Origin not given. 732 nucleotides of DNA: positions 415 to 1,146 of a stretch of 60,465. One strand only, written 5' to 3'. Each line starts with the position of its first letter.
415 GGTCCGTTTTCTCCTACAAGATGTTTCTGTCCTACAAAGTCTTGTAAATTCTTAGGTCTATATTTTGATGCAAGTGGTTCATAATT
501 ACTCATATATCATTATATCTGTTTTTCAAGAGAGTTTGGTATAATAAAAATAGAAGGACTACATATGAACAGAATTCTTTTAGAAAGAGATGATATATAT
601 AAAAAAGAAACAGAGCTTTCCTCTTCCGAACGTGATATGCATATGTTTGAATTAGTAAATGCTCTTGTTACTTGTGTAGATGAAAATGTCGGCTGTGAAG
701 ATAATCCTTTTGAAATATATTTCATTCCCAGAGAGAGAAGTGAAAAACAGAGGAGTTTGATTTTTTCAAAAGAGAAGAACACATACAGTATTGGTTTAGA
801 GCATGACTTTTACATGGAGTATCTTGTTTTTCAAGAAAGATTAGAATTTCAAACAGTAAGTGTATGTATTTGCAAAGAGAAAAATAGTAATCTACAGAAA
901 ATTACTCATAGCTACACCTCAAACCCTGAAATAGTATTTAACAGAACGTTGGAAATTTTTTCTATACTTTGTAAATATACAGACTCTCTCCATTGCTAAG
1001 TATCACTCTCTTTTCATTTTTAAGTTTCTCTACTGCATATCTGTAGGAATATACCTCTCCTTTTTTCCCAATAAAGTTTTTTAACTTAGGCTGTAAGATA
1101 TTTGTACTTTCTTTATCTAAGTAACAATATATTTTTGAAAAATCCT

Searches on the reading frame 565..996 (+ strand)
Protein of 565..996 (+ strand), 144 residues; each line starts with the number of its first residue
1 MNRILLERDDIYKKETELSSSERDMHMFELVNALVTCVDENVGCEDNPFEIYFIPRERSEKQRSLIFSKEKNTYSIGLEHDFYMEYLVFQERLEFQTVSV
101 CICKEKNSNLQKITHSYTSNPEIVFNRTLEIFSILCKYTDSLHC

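Call 78: search_protein_families(library=pfam, alignment_id=A5, max_evalue=0.00001)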
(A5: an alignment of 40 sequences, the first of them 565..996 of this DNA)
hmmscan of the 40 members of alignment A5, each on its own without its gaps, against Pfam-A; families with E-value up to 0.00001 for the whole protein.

A. member 1, window:565-996:+ (144 aa): 0 families

B. families by the number of members that match (of 40 scanned): 57 families (the first 25 are shown)
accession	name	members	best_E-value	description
PF08245.18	Mur_ligase_M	4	7e-47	Mur ligase middle domain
PF02875.26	Mur_ligase_C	4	4.7e-23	Mur ligase, glutamate ligase domain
PF01225.30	Mur_ligase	2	1.4e-06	Mur ligase family, catalytic domain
PF00224.27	PK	1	1.1e-100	Pyruvate kinase, barrel domain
PF00266.25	Aminotran_5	1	1e-93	Aminotransferase class-V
PF01098.24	FTSW_RODA_SPOVE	1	4.1e-90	Cell cycle protein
PF01795.25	Methyltransf_5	1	4.4e-90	MraW methylase family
PF03054.22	tRNA_Me_trans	1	3.9e-72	tRNA methyl transferase HUP domain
PF00275.25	EPSP_synthase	1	1.6e-64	EPSP synthase (3-phosphoshikimate 1-carboxyvinyltransferase)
PF00905.27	Transpeptidase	1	7.2e-63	Penicillin binding protein transpeptidase domain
PF01026.27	TatD_DNase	1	1.3e-59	TatD related DNase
PF00496.27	SBP_bac_5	1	1e-53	Bacterial extracellular solute-binding proteins, family 5 Middle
PF01509.24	TruB_N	1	5.1e-52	TruB family pseudouridylate synthase (N terminal domain)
PF01592.21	NifU_N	1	7.3e-51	NifU-like N terminal domain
PF02690.20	Na_Pi_cotrans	1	9.7e-45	Na+/Pi-cotransporter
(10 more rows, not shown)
